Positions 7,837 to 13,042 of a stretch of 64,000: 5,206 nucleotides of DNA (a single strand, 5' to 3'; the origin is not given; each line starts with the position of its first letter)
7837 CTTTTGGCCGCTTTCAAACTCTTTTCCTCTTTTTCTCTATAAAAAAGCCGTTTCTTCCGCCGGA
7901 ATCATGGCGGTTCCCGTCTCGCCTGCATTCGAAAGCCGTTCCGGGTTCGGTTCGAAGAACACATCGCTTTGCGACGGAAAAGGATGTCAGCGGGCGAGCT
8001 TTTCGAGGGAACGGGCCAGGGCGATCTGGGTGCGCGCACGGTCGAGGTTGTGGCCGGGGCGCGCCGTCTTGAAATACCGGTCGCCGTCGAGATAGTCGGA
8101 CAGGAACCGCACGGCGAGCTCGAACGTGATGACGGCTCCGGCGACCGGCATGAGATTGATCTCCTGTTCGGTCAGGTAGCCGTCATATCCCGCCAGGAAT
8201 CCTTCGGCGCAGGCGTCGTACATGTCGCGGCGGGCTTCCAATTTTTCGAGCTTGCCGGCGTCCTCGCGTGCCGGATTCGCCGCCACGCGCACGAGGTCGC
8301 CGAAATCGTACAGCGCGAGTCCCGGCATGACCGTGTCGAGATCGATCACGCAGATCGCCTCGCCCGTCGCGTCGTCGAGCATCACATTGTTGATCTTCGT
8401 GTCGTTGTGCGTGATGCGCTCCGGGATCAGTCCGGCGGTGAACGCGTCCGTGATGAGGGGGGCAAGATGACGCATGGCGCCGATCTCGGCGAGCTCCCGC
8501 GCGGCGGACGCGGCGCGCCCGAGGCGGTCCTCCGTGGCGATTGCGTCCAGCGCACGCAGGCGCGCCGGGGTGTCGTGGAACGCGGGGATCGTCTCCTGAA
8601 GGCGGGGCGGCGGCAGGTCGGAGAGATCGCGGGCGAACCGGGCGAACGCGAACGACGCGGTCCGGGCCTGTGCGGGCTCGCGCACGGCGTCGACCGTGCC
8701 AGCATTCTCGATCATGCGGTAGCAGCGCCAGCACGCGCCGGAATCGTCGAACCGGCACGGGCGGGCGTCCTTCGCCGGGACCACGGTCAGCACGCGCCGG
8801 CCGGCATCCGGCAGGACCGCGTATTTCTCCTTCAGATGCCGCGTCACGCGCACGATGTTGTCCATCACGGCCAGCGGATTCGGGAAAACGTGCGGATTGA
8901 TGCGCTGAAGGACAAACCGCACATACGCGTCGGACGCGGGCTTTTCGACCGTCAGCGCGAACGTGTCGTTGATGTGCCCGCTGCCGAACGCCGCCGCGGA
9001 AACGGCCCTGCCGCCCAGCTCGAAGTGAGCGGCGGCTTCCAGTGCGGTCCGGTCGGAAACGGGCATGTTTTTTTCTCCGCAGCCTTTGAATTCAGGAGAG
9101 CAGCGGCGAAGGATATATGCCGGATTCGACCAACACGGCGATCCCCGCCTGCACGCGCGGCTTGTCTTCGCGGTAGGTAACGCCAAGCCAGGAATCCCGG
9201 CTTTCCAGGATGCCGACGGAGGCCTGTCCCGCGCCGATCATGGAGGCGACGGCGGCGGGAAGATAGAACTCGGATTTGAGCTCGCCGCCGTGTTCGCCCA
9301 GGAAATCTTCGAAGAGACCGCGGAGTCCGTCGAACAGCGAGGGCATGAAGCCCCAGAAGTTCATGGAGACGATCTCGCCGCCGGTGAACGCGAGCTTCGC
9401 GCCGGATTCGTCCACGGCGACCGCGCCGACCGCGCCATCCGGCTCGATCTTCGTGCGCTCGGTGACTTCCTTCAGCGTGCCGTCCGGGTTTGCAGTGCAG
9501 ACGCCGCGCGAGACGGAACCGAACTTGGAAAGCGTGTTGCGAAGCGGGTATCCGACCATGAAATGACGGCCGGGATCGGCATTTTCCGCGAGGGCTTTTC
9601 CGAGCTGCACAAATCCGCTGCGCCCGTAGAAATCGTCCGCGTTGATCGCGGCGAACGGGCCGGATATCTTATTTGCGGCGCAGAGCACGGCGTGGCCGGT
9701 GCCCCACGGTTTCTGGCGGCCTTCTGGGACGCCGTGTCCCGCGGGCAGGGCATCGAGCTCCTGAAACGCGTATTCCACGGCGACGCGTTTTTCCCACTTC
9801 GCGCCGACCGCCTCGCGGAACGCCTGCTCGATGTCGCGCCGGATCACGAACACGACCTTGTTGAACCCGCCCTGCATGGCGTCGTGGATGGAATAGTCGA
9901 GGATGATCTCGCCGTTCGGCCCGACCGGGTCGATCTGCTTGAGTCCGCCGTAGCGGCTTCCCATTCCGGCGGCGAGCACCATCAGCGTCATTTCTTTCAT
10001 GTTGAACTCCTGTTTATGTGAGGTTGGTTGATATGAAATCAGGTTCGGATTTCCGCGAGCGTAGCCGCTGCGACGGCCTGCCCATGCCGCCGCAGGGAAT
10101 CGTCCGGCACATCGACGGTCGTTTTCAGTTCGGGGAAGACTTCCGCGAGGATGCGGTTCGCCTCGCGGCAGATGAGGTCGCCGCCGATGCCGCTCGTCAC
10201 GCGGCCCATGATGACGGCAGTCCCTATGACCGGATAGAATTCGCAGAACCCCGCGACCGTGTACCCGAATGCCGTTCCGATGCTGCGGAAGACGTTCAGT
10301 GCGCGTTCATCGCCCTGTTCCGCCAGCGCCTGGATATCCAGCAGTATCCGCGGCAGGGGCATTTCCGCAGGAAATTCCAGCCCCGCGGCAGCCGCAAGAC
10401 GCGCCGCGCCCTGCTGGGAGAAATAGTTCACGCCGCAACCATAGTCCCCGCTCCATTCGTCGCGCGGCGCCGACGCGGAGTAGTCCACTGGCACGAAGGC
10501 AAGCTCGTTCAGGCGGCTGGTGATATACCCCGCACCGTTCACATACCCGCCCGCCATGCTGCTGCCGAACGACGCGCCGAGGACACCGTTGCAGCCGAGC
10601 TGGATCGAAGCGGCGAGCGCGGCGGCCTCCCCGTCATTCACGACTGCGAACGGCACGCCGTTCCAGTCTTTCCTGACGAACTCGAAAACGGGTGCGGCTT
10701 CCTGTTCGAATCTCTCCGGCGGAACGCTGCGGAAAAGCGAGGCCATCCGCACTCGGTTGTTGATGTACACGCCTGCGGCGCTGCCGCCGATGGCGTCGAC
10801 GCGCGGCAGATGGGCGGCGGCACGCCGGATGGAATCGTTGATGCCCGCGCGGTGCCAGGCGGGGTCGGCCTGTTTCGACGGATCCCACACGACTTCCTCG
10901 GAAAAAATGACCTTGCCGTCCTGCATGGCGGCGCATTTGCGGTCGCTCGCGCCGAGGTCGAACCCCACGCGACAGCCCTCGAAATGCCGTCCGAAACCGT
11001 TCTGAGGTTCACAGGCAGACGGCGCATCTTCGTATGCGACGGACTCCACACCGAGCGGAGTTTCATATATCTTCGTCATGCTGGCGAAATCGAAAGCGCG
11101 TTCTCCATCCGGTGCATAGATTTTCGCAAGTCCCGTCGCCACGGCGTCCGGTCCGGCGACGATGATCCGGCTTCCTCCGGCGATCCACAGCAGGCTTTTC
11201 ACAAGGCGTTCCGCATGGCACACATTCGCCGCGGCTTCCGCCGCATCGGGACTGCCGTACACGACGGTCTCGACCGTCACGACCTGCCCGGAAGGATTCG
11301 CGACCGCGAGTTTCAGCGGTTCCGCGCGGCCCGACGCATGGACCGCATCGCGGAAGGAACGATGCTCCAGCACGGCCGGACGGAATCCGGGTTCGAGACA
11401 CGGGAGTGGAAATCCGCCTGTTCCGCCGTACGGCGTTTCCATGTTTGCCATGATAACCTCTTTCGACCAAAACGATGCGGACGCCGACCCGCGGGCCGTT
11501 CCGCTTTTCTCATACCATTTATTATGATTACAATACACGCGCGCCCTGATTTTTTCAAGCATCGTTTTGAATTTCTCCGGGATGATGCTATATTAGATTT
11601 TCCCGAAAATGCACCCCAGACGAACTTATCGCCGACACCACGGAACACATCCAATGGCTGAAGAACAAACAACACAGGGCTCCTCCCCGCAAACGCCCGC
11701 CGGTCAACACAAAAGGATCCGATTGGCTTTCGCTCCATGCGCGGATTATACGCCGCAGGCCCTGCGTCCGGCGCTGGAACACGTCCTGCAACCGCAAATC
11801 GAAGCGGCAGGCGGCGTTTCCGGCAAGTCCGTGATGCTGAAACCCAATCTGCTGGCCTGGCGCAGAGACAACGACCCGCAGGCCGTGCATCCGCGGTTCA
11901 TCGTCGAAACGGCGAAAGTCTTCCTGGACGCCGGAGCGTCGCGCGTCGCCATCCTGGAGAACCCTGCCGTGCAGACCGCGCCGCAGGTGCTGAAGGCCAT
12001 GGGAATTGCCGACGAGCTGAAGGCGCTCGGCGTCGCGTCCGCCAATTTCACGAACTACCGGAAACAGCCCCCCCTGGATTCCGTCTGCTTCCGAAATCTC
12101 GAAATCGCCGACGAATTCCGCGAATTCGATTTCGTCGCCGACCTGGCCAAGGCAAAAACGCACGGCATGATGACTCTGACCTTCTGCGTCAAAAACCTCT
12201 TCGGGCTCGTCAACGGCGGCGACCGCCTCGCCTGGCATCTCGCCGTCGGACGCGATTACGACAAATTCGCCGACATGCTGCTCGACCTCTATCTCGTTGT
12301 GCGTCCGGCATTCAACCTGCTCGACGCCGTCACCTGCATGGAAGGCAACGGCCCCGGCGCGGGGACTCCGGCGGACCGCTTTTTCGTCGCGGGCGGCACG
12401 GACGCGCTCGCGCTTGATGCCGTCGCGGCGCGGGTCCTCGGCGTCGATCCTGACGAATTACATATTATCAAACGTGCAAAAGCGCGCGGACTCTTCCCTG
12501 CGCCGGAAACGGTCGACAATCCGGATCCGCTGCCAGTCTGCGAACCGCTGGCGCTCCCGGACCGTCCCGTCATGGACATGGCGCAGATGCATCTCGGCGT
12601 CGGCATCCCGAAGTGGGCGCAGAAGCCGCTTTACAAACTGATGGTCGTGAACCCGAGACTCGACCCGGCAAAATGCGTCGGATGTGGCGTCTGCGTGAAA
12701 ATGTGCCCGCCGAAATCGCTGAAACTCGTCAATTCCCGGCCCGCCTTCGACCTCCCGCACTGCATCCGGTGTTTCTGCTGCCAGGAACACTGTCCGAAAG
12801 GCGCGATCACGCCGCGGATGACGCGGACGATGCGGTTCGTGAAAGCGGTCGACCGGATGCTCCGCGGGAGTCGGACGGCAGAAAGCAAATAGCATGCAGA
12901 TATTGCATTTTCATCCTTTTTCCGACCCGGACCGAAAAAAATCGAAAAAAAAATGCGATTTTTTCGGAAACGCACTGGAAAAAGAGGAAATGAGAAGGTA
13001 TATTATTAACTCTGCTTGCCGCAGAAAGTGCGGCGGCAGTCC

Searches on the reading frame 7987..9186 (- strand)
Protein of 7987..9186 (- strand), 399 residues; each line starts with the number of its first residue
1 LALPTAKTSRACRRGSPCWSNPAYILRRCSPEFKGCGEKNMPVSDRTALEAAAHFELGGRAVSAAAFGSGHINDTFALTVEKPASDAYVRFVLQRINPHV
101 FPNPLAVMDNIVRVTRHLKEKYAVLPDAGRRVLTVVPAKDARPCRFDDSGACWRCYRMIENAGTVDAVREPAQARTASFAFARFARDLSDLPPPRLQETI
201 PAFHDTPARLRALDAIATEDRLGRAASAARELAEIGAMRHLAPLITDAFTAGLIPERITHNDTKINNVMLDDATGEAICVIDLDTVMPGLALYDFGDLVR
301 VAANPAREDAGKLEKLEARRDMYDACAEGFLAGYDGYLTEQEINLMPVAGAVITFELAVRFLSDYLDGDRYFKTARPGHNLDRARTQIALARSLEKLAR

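Call 20: search_protein_families(library=pfam, proteins=[window:7987-9186:-], max_evalue=0.0001)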
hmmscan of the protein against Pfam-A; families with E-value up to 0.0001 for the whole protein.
window:7987-9186:- (399 aa): 1 family
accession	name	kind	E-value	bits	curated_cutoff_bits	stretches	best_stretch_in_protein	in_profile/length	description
PF01636.29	APH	-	2.3e-18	67.3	23.2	1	65-317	3-230/239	Phosphotransferase enzyme family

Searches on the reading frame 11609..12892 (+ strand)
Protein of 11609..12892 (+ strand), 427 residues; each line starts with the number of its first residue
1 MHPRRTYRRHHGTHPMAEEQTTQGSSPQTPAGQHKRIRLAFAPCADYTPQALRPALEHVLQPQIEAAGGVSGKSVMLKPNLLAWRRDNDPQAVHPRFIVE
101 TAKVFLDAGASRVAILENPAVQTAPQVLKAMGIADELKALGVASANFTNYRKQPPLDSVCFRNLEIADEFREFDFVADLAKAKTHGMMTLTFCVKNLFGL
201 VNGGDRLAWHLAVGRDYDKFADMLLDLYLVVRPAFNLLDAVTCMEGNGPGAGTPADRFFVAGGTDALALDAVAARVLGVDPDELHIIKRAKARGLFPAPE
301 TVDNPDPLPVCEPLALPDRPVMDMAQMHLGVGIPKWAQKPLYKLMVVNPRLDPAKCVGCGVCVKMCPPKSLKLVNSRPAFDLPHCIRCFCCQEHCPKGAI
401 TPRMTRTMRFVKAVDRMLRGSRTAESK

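Call 20: search_protein_families(library=pfam, proteins=[window:11609-12892:+], max_evalue=0.0001)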
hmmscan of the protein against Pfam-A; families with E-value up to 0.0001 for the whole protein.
window:11609-12892:+ (427 aa): 6 families
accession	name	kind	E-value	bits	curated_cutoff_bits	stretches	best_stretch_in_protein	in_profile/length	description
PF04015.17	DUF362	-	5.2e-42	144.6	24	1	75-275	1-200/200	Domain of unknown function (DUF362)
PF13237.11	Fer4_10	-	2.8e-08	34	25.5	1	349-396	2-53/53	4Fe-4S dicluster domain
PF00037.32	Fer4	-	4.9e-07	29.7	21.1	1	351-367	3-19/24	4Fe-4S binding domain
PF12797.12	Fer4_2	-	1.8e-06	28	24.5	0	349-367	3-21/22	4Fe-4S binding domain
PF12838.12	Fer4_7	-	6e-06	27.1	27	1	355-399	1-52/52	4Fe-4S dicluster domain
PF13484.11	Fer4_16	-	6.4e-05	24.1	30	0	384-405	1-21/66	4Fe-4S double cluster binding domain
